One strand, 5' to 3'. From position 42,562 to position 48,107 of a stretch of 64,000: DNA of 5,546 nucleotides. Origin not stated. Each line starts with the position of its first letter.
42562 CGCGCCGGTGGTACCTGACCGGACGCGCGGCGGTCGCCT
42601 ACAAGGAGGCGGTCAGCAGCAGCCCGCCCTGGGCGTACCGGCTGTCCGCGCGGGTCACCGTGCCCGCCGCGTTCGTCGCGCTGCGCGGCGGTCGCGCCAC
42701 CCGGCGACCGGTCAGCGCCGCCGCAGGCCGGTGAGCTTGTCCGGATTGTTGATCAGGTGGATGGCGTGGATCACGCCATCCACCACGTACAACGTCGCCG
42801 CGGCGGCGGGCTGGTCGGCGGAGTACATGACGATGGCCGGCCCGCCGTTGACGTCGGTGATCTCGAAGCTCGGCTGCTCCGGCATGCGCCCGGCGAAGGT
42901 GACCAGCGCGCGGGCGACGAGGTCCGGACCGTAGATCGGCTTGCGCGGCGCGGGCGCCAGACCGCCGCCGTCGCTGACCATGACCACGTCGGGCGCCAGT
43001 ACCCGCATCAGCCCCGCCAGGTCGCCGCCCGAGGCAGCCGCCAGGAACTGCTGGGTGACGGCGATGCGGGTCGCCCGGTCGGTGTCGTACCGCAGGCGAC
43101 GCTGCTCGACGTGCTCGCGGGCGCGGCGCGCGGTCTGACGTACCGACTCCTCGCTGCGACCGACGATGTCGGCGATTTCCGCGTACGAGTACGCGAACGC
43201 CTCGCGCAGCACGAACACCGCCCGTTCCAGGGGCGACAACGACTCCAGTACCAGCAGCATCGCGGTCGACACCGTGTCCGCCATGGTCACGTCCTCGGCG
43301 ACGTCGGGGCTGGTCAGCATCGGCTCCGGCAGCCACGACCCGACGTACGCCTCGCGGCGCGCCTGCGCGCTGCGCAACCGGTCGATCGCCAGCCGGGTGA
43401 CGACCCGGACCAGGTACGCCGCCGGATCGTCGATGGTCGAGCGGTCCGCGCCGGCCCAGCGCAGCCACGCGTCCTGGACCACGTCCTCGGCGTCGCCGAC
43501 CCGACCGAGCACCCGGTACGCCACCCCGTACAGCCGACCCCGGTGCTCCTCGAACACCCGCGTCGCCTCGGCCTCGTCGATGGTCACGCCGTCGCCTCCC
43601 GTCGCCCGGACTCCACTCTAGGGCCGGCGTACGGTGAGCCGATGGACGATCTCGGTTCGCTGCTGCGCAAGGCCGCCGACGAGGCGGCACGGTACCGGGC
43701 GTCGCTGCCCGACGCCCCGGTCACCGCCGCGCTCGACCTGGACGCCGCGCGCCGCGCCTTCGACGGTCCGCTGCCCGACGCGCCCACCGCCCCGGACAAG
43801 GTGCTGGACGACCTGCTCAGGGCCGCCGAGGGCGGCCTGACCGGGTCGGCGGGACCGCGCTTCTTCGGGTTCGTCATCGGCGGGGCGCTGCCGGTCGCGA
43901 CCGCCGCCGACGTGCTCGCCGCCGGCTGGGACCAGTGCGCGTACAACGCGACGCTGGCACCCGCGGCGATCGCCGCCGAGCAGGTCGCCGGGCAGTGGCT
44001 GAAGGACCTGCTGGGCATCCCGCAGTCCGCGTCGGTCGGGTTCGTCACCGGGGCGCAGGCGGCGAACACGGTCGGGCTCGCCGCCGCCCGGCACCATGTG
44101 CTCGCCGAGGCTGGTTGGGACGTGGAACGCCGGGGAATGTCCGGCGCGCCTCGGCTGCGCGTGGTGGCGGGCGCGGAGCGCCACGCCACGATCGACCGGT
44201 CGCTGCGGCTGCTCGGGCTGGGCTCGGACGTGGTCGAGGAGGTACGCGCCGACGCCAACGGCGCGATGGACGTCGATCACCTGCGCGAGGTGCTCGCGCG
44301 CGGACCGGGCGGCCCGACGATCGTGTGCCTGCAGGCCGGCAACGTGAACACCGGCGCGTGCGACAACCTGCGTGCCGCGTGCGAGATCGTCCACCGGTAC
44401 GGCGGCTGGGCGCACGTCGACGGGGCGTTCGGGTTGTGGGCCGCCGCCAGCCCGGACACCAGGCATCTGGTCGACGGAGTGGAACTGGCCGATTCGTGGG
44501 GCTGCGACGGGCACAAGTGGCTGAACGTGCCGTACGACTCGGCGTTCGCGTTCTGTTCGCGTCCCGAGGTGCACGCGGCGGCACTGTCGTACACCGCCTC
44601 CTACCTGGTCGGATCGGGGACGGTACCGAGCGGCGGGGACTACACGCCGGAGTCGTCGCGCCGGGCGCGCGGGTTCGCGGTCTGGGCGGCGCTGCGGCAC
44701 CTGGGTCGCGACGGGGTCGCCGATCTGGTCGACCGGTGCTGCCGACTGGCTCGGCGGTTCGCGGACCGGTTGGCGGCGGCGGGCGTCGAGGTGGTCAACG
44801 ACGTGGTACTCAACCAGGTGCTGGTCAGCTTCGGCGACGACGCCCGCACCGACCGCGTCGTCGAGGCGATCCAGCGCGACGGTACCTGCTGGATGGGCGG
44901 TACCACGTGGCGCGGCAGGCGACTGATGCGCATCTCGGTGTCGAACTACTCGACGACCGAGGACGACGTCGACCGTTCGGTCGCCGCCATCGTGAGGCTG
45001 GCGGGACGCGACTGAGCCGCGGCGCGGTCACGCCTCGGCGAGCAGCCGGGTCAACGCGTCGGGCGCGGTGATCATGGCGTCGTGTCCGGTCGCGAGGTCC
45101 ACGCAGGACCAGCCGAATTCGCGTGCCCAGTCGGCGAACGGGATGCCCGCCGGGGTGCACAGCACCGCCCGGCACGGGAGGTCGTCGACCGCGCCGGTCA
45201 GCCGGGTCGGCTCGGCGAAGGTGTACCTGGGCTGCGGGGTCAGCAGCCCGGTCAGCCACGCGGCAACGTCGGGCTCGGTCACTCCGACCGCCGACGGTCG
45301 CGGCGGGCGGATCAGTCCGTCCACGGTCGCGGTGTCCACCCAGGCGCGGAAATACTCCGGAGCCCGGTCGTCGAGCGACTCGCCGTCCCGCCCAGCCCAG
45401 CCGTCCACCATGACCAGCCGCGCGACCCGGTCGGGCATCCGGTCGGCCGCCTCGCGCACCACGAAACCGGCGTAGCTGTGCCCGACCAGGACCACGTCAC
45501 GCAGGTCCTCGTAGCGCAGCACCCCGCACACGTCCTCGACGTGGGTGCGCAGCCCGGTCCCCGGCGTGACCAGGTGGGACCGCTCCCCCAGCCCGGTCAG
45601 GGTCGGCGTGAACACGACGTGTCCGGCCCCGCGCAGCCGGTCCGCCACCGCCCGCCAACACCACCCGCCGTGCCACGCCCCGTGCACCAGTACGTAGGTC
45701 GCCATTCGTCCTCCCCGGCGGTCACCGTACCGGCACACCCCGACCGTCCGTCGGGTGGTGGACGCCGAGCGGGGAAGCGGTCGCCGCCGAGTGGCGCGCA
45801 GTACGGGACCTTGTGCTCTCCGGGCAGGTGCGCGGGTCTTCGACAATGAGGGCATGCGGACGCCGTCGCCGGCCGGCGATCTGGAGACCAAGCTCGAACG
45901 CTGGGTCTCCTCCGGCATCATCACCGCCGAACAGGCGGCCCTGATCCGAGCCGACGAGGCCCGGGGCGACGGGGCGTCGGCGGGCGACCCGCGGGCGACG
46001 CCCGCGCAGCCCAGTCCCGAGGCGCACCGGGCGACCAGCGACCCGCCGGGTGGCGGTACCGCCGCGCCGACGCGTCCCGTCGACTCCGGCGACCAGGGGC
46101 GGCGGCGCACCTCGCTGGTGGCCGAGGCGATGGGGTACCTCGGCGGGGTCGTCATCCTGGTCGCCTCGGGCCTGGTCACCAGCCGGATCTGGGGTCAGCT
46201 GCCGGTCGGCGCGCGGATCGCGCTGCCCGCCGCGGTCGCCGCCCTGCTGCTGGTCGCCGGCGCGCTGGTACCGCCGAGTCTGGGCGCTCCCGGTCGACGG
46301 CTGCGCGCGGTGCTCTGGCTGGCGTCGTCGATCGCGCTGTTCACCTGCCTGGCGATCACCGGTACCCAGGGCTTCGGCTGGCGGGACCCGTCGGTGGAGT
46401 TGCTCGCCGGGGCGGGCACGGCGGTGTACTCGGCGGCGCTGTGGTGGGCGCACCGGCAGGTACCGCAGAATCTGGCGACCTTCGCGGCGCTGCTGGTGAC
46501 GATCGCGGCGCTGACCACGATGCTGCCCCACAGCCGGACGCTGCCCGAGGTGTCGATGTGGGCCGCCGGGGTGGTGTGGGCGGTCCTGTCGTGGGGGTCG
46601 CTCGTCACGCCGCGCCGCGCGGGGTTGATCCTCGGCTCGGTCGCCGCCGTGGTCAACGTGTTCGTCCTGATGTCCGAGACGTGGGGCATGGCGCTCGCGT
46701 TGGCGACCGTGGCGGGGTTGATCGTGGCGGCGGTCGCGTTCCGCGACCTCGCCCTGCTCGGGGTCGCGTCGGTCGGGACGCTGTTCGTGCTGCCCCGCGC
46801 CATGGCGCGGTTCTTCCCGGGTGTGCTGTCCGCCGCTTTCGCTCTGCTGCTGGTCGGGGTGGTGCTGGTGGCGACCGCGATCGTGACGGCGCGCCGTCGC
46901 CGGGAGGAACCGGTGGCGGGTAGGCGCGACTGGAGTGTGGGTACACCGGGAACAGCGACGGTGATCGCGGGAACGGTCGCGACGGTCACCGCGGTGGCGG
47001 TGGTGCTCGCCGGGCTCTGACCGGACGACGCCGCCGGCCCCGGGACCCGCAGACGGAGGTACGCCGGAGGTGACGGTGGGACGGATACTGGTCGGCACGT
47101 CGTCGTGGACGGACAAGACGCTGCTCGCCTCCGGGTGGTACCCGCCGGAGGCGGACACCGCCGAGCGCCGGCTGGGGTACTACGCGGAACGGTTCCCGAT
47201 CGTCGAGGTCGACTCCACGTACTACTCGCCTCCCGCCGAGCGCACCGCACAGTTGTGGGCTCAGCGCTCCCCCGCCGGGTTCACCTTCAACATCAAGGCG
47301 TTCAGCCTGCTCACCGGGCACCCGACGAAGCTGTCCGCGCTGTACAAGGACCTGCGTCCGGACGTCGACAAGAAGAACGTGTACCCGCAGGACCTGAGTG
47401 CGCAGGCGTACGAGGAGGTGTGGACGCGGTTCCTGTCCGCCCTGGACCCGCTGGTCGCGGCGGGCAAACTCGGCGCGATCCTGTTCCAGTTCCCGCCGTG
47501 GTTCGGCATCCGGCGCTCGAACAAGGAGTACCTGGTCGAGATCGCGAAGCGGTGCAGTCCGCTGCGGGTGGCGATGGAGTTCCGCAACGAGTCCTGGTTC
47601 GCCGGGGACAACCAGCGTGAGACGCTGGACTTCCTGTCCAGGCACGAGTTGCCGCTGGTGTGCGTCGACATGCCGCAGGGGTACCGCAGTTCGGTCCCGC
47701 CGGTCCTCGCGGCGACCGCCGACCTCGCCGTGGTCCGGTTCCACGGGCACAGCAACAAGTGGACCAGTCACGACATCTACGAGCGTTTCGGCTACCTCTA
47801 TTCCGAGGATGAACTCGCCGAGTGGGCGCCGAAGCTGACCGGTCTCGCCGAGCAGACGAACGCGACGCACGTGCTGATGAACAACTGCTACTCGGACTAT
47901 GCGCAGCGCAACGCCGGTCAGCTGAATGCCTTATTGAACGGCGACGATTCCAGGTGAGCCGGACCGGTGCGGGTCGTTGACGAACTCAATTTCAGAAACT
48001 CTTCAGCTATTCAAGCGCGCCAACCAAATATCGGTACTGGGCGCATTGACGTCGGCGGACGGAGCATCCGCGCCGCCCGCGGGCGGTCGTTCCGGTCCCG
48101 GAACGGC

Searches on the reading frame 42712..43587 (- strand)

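Call 72: search_protein_families(library=pfam, proteins=[window:42712-43587:-], max_evalue=0.001)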
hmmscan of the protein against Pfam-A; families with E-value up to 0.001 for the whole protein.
window:42712-43587:- (291 aa): 4 families
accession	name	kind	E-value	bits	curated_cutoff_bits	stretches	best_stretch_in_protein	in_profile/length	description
PF04542.20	Sigma70_r2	-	3.1e-16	59.3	24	1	12-75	2-69/71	Sigma-70 region 2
PF08281.18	Sigma70_r4_2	-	5.3e-14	52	25.7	1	110-159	4-53/54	Sigma-70, region 4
PF04545.22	Sigma70_r4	-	1.1e-08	34.9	24.1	1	113-159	1-47/50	Sigma-70, region 4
PF12680.13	SnoaL_2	-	0.00024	22.1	27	1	179-259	2-75/102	SnoaL-like domain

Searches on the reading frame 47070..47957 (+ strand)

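Call 29: search_protein_families(library=pfam, proteins=[window:47070-47957:+], max_evalue=0.001)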
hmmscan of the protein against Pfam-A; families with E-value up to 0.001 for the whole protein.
window:47070-47957:+ (295 aa): 1 family
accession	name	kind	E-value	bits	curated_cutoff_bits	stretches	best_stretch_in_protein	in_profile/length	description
PF01904.24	DUF72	-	1e-61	209.2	25.3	1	24-287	1-216/217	Protein of unknown function DUF72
